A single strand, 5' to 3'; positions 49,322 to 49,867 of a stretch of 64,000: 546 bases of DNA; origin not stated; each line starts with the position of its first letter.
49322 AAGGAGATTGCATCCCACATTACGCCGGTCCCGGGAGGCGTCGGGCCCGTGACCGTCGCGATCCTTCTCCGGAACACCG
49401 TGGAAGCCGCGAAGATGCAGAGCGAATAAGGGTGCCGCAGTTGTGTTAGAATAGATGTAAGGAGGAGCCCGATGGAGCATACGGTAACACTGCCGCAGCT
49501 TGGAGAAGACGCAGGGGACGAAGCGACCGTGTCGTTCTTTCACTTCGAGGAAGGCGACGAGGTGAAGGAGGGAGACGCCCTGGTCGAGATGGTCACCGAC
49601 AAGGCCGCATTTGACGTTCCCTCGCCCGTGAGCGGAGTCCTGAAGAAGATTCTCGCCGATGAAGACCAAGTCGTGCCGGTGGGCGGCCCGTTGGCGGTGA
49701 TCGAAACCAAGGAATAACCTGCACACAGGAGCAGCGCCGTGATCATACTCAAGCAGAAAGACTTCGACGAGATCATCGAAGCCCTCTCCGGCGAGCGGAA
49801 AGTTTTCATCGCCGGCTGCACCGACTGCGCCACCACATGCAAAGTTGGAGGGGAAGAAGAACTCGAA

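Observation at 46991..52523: Acetogen-style methyl-branch block: folD, lipoyl-carrier, metV, metF, flanked by trpE and argG with overlapping junctions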

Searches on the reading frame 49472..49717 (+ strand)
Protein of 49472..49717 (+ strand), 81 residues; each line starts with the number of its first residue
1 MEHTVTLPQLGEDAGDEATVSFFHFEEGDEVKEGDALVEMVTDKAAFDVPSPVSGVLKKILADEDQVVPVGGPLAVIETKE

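Call 4: search_protein_families(library=pfam, proteins=[window:49472-49717:+])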
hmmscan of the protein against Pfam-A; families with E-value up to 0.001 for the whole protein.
window:49472-49717:+ (81 aa): 2 families
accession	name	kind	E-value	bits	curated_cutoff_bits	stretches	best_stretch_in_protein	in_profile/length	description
PF00364.28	Biotin_lipoyl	-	1.4e-17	63.7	22.1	1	3-77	1-73/73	Biotin-requiring enzyme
PF13533.13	Biotin_lipoyl_2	-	7.6e-06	26.1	29.8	0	26-39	17-30/32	Biotin-lipoyl like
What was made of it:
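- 49472..49717 (+): lip: stand-alone 81-aa E2-type lipoyl-domain protein with its lipoyl-lysine in the motif VTDKA. PF00364 matches at 1.4e-17 (call 4).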

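Call 5: search_protein_families(library=ncbifam, proteins=[window:49472-49717:+])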
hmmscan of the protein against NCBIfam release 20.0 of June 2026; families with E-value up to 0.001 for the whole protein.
window:49472-49717:+ (81 aa): 13 families
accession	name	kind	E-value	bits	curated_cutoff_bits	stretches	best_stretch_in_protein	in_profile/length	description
NF011457.0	PRK14875.1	equivalog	2.3e-17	63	307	1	2-80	3-80/372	acetoin dehydrogenase dihydrolipoyllysine-residue acetyltransferase subunit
TIGR02927.1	SucB_Actino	equivalog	5.2e-16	58.6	423.45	1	1-78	1-77/579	2-oxoglutarate dehydrogenase, E2 component, dihydrolipoamide succinyltransferase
NF008814.0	PRK11854.1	equivalog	2.2e-14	52.8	722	1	3-79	3-76/637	pyruvate dehydrogenase complex dihydrolipoyllysine-residue acetyltransferase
NF004309.0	PRK05704.1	equivalog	2.5e-14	53.5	449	1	3-80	3-79/408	2-oxoglutarate dehydrogenase complex dihydrolipoyllysine-residue succinyltransferase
TIGR01347.1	sucB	equivalog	5.8e-14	52.1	378.65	1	4-79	2-76/404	dihydrolipoyllysine-residue succinyltransferase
TIGR01349.1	PDHac_trf_mito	equivalog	6.3e-11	42.1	445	1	5-80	2-77/437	pyruvate dehydrogenase complex dihydrolipoamide acetyltransferase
TIGR01348.1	PDHac_trf_long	equivalog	3.9e-09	35.6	552.1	1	5-78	3-74/587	dihydrolipoyllysine-residue acetyltransferase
NF008854.0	PRK11892.1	equivalog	1.9e-08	33.4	454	1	2-79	2-79/464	pyruvate dehydrogenase complex E1 component subunit beta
NF004173.0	PRK05641.1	equivalog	2.4e-06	28.2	199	1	26-75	101-150/153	putative acetyl-CoA carboxylase biotin carboxyl carrier protein subunit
NF006761.0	PRK09282.1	domain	8.7e-05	21.2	402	1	23-78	535-590/591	pyruvate carboxylase subunit B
TIGR01730.1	RND_mfp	subfamily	9.3e-05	21.5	94.9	0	23-45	40-62/322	efflux RND transporter periplasmic adaptor subunit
NF004547.1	PRK05889.1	equivalog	0.0001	22.4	75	1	18-78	11-71/71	biotin/lipoyl-binding carrier protein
TIGR02712.1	urea_carbox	equivalog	0.00037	18.3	1303.85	1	23-78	1146-1201/1201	urea carboxylase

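Call 31: find_homologous_proteins(query=window:49472-49717:+, max_evalue=0.00001)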
Query window:49472-49717:+ (81 aa): 101 proteins with E <= 0.00001 among 104 candidates.
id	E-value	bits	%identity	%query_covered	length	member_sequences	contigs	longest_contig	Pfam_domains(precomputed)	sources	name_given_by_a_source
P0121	1.2e-43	164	99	100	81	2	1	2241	PF00364.29,PF25917.1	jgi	-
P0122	2.9e-38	147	88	100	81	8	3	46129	PF00364.29,PF25917.1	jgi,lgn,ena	-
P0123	7.4e-38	145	91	100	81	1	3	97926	PF25984.1,PF00364.29,PF25917.1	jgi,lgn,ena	-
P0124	1.8e-34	135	83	100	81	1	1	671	PF25984.1,PF00364.29,PF25917.1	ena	-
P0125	1.6e-31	125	75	100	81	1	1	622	PF00364.29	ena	-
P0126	5.2e-31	124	75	100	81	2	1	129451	PF00364.29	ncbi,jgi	-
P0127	4.1e-27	111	71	99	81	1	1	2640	PF00364.29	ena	-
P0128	7.4e-26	107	71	96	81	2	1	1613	PF00364.29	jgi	-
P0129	6.7e-25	104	64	100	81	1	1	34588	PF00364.29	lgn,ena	-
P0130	1.0e-24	104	71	93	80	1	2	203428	PF00364.29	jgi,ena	jgi:2-oxoglutarate dehydrogenase E2 component (dihydrolipoamide succinyltransferase)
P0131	2.7e-24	102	68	94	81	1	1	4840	PF00364.29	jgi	jgi:pyruvate dehydrogenase E2 component (dihydrolipoamide acetyltransferase)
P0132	2.7e-24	102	67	96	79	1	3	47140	PF25984.1,PF00364.29,PF25919.1,PF25917.1,PF25997.1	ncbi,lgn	-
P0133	3.1e-24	102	67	100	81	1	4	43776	PF25984.1,PF00364.29,PF25917.1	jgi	-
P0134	9.3e-24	101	65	99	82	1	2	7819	PF00364.29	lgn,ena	-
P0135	1.5e-23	100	67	94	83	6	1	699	PF00364.29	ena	-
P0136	2.2e-23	99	66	94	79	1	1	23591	PF00364.29,PF25917.1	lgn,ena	-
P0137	3.6e-23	99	68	93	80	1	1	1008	PF00364.29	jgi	-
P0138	5.2e-23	98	61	99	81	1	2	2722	PF00364.29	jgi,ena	-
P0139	6.9e-23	98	63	100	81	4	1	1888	PF25984.1,PF00364.29,PF25917.1,PF25997.1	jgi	-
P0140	7.1e-23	98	70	94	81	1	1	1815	PF25984.1,PF00364.29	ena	-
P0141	7.5e-23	98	66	94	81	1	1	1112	PF00364.29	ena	-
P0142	7.7e-23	98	63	100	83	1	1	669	PF25984.1,PF00364.29,PF25917.1,PF25997.1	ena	-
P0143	8.8e-23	98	66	91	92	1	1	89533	PF00364.29,PF25997.1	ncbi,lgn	ncbi:MAG: hypothetical protein Kow0099_15310 [Candidatus Abyssubacteria bacterium]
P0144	8.8e-23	98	66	94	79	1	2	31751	PF00364.29,PF25917.1,PF25997.1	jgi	-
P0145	9.1e-23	98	65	96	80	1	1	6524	PF00364.29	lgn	-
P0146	1.8e-22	97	65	96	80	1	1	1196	PF00364.29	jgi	-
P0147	2.3e-22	96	67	100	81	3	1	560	PF00364.29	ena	-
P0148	2.8e-22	96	63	94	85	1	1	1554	PF25984.1,PF00364.29,PF25917.1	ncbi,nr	ncbi:MAG: lipoyl domain-containing protein [Planctomycetota bacterium]|nr:lipoyl domain-containing p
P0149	3.4e-22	96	63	100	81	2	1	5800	PF00364.29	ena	-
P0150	3.5e-22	96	67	89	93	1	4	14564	PF00364.29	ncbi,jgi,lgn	jgi:pyruvate dehydrogenase E2 component (dihydrolipoamide acetyltransferase)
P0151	8.1e-22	95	67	90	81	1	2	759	PF25984.1,PF00364.29,PF25997.1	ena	-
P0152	8.8e-22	94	65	93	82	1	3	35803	PF25984.1,PF00364.29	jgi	-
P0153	1.1e-21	94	62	94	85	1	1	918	PF25984.1,PF00364.29,PF25917.1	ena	-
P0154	2.2e-21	93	65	100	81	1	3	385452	PF00364.29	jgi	-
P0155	2.4e-21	93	64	95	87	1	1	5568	PF25984.1,PF00364.29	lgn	-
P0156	3.3e-21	93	64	94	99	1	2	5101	PF25984.1,PF00364.29,PF25917.1,PF25997.1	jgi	jgi:pyruvate dehydrogenase E2 component (dihydrolipoamide acetyltransferase)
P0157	3.5e-21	93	62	100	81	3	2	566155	PF00364.29,PF25917.1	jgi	jgi:pyruvate/2-oxoglutarate dehydrogenase complex dihydrolipoamide acyltransferase (E2) component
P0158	3.9e-21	92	59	99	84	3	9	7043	PF00364.29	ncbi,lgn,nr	ncbi:MAG: biotin/lipoyl-containing protein [Planctomycetia bacterium]|nr:biotin/lipoyl-containing pr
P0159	5.5e-21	92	72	91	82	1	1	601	PF00364.29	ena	-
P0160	5.7e-21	92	61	98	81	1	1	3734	PF25984.1,PF00364.29,PF25997.1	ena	-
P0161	1.7e-20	90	61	93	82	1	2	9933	PF25984.1,PF00364.29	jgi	jgi:pyruvate/2-oxoglutarate dehydrogenase complex dihydrolipoamide acyltransferase (E2) component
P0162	1.7e-20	90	62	95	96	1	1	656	PF25984.1,PF00364.29,PF25917.1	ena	-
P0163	2.1e-20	90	59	98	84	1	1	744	PF00364.29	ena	-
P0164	2.2e-20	90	61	93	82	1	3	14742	PF25984.1,PF00364.29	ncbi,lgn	ncbi:MAG: lipoyl domain-containing protein [Phycisphaerae bacterium]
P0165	2.6e-20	90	62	91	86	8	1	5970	PF00364.29,PF25997.1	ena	-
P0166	4.8e-20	89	63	93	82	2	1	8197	PF25984.1,PF00364.29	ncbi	-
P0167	4.9e-20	89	63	89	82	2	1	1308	PF00364.29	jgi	-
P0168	5.6e-20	89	59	96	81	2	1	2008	PF00364.29,PF25997.1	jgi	-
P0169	1.0e-19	88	62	100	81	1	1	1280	PF00364.29,PF25997.1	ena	-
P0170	1.6e-19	87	61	98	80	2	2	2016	PF00364.29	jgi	-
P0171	1.8e-19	87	60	95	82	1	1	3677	PF00364.29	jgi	jgi:pyruvate dehydrogenase E2 component (dihydrolipoamide acetyltransferase)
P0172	2.2e-19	87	63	89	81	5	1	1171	PF00364.29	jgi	-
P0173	2.3e-19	87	58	98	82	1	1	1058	PF25984.1,PF00364.29,PF25917.1,PF25997.1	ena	-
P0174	2.4e-19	87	59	96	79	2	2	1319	PF00364.29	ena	-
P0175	3.8e-19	86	59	96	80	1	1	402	PF00364.29,PF25997.1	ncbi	-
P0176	4.1e-19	86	60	96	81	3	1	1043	PF00364.29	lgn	-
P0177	4.2e-19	86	61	94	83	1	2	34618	PF00364.29,PF25997.1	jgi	-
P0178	4.7e-19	86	56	96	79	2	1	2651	PF00364.29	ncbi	-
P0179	5.4e-19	86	59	100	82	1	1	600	PF00364.29,PF25917.1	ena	-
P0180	5.7e-19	85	59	96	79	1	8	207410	PF25984.1,PF00364.29,PF25917.1,PF25997.1,PF26018.1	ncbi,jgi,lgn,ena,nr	ncbi:MAG TPA: hypothetical protein PLO62_07555 [Candidatus Hydrogenedentes bacterium]|nr:hypothetica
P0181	1.3e-18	84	62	95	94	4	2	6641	PF00364.29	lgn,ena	-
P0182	1.3e-18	84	58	96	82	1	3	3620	PF25984.1,PF00364.29,PF25917.1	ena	-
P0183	2.0e-18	84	57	95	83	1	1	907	PF00364.29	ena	-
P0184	2.2e-18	84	60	96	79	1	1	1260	PF25984.1,PF00364.29,PF25919.1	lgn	-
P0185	3.2e-18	83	56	96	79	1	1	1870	PF25984.1,PF00364.29,PF25919.1,PF25997.1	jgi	jgi:pyruvate dehydrogenase E2 component (dihydrolipoamide acetyltransferase)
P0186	7.2e-18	82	56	95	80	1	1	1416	PF25984.1,PF00364.29,PF25917.1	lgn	-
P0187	8.4e-18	82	56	99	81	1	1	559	PF25984.1,PF00364.29,PF25917.1,PF25997.1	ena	-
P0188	1.0e-17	82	55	95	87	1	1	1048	PF00364.29,PF25917.1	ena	-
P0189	1.0e-17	82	56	96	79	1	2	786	PF00364.29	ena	-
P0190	1.1e-17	81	59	95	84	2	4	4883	PF00364.29,PF25917.1,PF25997.1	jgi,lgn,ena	-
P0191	1.1e-17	81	60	93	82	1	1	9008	PF25984.1,PF00364.29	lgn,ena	-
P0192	1.4e-17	81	59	94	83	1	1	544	PF00364.29,PF25917.1,PF25997.1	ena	-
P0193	2.4e-17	80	68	83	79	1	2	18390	PF25984.1,PF00364.29,PF25919.1,PF25917.1,PF25997.1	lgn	-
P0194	2.4e-17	80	60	94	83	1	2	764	PF00364.29,PF25917.1,PF25997.1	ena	-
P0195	1.6e-16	78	57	89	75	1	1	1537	PF00364.29,PF25997.1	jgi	jgi:pyruvate/2-oxoglutarate dehydrogenase complex dihydrolipoamide acyltransferase (E2) component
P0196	2.2e-16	77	54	100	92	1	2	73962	PF00364.29,PF25997.1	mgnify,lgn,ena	mgnify:CR=1 FL=1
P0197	2.1e-15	74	53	90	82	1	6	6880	PF00364.29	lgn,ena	-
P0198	2.1e-15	74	60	89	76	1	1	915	PF25973.1,PF25984.1,PF00364.29,PF25997.1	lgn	-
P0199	7.1e-15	72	54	88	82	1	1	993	PF00364.29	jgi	-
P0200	8.3e-15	72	58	94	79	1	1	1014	PF25984.1,PF00364.29,PF25917.1,PF25997.1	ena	-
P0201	1.1e-14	72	55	91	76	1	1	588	PF25973.1,PF25984.1,PF00364.29,PF25919.1,PF25917.1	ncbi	-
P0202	1.3e-14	72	57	91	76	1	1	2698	PF25984.1,PF00364.29,PF25919.1,PF25917.1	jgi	jgi:pyruvate dehydrogenase E2 component (dihydrolipoamide acetyltransferase)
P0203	1.4e-14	72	57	91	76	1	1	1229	PF25973.1,PF25984.1,PF00364.29,PF25919.1,PF25917.1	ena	-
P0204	1.4e-14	72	55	91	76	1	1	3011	PF25973.1,PF25984.1,PF00364.29,PF25919.1,PF25917.1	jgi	jgi:pyruvate dehydrogenase E2 component (dihydrolipoamide acetyltransferase)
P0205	3.0e-14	71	57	91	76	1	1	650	PF25973.1,PF25984.1,PF00364.29,PF25919.1,PF25917.1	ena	-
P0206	3.6e-14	70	53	100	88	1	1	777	PF00364.29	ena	-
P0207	4.6e-14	70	55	91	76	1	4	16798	PF00364.29,PF25919.1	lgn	-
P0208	5.3e-14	70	55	90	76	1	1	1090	PF25984.1,PF00364.29,PF25919.1,PF25917.1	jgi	jgi:pyruvate/2-oxoglutarate dehydrogenase complex dihydrolipoamide acyltransferase (E2) component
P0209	5.5e-14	70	57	91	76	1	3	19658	PF00364.29,PF25919.1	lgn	-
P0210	6.2e-14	70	60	72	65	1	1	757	PF00364.29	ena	-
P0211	1.9e-13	68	55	91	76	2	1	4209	PF25973.1,PF25984.1,PF00364.29,PF25919.1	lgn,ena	-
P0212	4.0e-13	67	58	90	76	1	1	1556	PF00364.29,PF25919.1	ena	-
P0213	4.9e-13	67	55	91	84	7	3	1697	PF00364.29,PF25919.1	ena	-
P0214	1.0e-12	66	54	91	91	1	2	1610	PF25984.1,PF00364.29,PF25919.1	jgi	jgi:pyruvate/2-oxoglutarate dehydrogenase complex dihydrolipoamide acyltransferase (E2) component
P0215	1.3e-12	65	54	100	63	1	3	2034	PF00364.29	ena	-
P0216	1.7e-12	65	51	91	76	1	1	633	PF25984.1,PF00364.29,PF25919.1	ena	-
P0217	3.8e-12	64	53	90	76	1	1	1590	PF25984.1,PF00364.29,PF25919.1,PF25917.1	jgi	jgi:pyruvate dehydrogenase E2 component (dihydrolipoamide acetyltransferase)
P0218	4.4e-12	64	57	91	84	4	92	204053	PF00364.29,PF25917.1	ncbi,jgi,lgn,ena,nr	ncbi:MAG TPA: lipoyl domain-containing protein [Candidatus Hydrogenedentes bacterium]|jgi:pyruvate d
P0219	6.0e-12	63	47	91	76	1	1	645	PF00364.29,PF25919.1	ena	-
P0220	1.5e-8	52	45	96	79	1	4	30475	PF00364.29,PF25919.1,PF25917.1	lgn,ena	-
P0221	3.2e-6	45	43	81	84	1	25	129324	PF00364.29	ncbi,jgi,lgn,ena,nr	ncbi:MAG TPA: lipoyl domain-containing protein [Leptospiraceae bacterium]|nr:lipoyl domain-containin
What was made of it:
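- On 2-oxoacid dehydrogenase E2: All 101 indexed family members are 63-99 aa (call 31).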

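Call 32: find_encoding_contigs(protein=P0143, flank=8000, max_places=2)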
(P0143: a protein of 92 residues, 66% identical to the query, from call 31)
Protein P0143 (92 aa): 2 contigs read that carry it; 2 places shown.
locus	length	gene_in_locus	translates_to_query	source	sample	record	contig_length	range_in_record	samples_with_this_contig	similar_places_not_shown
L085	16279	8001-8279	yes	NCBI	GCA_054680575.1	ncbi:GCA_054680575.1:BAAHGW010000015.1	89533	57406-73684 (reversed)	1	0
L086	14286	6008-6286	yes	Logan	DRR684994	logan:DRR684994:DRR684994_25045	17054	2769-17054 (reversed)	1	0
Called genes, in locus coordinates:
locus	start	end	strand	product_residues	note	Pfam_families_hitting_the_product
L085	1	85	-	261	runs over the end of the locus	PF00378:ECH_1, PF16113:ECH_2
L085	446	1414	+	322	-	PF00069:Pkinase (weak)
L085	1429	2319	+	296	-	PF00582:Usp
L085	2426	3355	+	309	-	PF02633:Creatininase (weak)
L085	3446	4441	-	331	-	PF02737:3HCDH_N, PF03721:UDPG_MGDP_dh_N (weak), PF00725:3HCDH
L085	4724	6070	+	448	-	PF01979:Amidohydro_1, PF07969:Amidohydro_3 (weak)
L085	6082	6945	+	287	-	PF00795:CN_hydrolase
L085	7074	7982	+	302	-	PF04055:Radical_SAM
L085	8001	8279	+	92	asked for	PF00364:Biotin_lipoyl, PF25997:BSH_YhbJ (weak)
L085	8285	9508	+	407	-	PF00155:Aminotran_1_2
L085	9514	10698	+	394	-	PF00155:Aminotran_1_2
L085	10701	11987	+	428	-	PF03447:NAD_binding_3, PF00742:Homoserine_dh, PF01842:ACT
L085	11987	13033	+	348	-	PF01336:tRNA_anti-codon, PF01966:HD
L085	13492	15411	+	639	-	PF00330:Aconitase, PF00694:Aconitase_C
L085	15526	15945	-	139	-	-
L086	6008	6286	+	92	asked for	PF00364:Biotin_lipoyl, PF25997:BSH_YhbJ (weak)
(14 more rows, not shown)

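Call 33: find_encoding_contigs(protein=P0180, flank=8000, max_places=2)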
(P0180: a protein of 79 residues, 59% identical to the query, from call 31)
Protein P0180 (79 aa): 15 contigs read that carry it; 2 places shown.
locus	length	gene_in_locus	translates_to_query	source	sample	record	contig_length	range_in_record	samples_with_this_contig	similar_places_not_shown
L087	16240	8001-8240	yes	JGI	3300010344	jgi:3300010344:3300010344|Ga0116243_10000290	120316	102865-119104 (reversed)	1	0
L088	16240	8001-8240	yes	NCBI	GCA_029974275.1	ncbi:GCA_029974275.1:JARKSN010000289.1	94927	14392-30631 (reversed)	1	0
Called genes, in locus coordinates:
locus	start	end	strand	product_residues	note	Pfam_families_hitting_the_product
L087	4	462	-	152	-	PF00075:RNase_H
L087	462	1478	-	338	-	PF00532:Peripla_BP_1, PF13407:Peripla_BP_4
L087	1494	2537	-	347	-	PF02653:BPD_transp_2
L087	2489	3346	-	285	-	-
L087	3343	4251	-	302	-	PF02899:Phage_int_SAM_1, PF00589:Phage_integrase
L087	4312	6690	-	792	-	PF20245:DUF6600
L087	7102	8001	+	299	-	PF16881:LIAS_N (weak), PF04055:Radical_SAM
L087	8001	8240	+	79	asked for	PF00364:Biotin_lipoyl, PF25997:BSH_YhbJ (weak), PF26018:BSH_RND_rel (faint), PF25984:BSH_YknX (faint), PF25917:BSH_RND (weak)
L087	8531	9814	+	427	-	PF01408:GFO_IDH_MocA (weak), PF03447:NAD_binding_3, PF00742:Homoserine_dh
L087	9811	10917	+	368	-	PF00291:PALP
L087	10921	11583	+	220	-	PF00702:Hydrolase, PF13419:HAD_2, PF13242:Hydrolase_like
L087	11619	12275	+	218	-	PF21948:LplA-B_cat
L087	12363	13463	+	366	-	PF01699:Na_Ca_ex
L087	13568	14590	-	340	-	PF13424:TPR_12 (faint), PF13428:TPR_14 (faint), PF13432:TPR_16 (faint), PF14559:TPR_19 (faint), PF13431:TPR_17 (faint), PF00515:TPR_1 (faint), PF23914:TPR_CcmH_CycH (weak), PF13371:TPR_9 (weak), +3 more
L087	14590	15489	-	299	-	PF01261:AP_endonuc_2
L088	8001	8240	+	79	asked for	PF00364:Biotin_lipoyl, PF25997:BSH_YhbJ (weak), PF26018:BSH_RND_rel (faint), PF25984:BSH_YknX (faint), PF25917:BSH_RND (weak)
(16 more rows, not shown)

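Call 34: find_encoding_contigs(protein=P0218, flank=8000, max_places=2)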
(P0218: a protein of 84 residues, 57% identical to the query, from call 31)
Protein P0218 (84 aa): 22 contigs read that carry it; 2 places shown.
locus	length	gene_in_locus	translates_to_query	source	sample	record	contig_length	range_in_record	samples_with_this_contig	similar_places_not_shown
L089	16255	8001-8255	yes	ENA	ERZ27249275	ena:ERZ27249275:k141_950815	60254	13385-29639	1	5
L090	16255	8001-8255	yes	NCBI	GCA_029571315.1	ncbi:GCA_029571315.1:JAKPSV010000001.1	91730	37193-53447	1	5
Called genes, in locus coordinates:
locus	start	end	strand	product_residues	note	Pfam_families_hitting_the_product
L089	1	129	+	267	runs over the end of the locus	PF02673:BacA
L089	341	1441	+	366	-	PF00155:Aminotran_1_2, PF01212:Beta_elim_lyase (weak), PF01041:DegT_DnrJ_EryC1, PF01053:Cys_Met_Meta_PP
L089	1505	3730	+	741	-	-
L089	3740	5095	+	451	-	PF01743:PolyA_pol, PF12627:PolyA_pol_RNAbd, PF01966:HD (weak)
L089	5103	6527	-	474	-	PF01134:GIDA (weak), PF01262:AlaDh_PNT_C (faint), PF07992:Pyr_redox_2, PF12831:FAD_oxidored (weak), PF13450:NAD_binding_8 (weak), PF13738:Pyr_redox_3 (faint), PF00070:Pyr_redox, PF02852:Pyr_redox_dim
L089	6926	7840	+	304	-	PF07963:N_methyl (weak), PF07596:SBP_bac_10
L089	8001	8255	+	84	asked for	PF00364:Biotin_lipoyl, PF25917:BSH_RND (faint)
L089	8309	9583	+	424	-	PF03447:NAD_binding_3, PF00742:Homoserine_dh, PF01842:ACT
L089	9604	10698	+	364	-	PF00291:PALP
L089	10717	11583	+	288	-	PF00561:Abhydrolase_1, PF12146:Hydrolase_4, PF12697:Abhydrolase_6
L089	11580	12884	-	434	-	PF07690:MFS_1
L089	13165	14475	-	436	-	PF13229:Beta_helix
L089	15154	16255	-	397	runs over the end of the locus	PF16656:Pur_ac_phosph_N (weak), PF00149:Metallophos, PF12850:Metallophos_2 (faint)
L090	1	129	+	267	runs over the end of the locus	PF02673:BacA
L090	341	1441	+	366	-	PF00155:Aminotran_1_2, PF01212:Beta_elim_lyase (weak), PF01041:DegT_DnrJ_EryC1, PF01053:Cys_Met_Meta_PP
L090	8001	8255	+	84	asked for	PF00364:Biotin_lipoyl, PF25917:BSH_RND (faint)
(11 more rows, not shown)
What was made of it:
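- In Hydrogenedentes and Abyssubacteria lip sits next to lipA, hom and thrC (calls 32-34). In other phyla it is followed by hom and thrC (calls 32-34).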

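Call 40: find_related_loci(query=A2, collection=metagenome_contigs, flank=6000)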
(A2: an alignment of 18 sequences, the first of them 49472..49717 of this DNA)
Query A2 (81 aa) in metagenome_contigs; peptide patterns used: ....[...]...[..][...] (x = any residue, [..] = any of these).
600 stretches matched a pattern (row limit reached: there are more); 543 encode a relative of the query (tblastn E <= 1e-3); the best 80 are kept; 80 distinct loci.
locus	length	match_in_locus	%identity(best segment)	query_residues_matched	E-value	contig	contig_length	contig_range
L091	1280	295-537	74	1-81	3e-35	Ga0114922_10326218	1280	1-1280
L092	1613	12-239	70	1-76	5e-31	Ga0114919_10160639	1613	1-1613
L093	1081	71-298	71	5-80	2e-31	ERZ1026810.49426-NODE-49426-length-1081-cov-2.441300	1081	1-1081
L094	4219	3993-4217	68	3-77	3e-29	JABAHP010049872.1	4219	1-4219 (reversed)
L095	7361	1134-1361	67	3-78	3e-28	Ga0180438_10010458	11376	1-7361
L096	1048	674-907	60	2-79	4e-28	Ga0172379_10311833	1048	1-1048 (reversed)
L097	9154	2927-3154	64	5-80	1e-27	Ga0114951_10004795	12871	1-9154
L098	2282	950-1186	62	1-79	3e-27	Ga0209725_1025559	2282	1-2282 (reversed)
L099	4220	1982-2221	58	2-81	6e-27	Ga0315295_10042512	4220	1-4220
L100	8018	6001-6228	62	5-80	1e-26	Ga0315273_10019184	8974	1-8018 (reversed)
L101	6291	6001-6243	60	1-81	1e-26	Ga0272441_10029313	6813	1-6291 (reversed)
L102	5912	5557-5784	59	5-80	8e-26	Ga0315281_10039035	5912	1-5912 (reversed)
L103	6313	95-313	62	5-78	2e-25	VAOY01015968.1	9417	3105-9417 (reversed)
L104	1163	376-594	62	5-78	1e-25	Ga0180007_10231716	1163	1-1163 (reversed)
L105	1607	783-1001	62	5-78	2e-25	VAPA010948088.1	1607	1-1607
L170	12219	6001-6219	57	5-78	5e-22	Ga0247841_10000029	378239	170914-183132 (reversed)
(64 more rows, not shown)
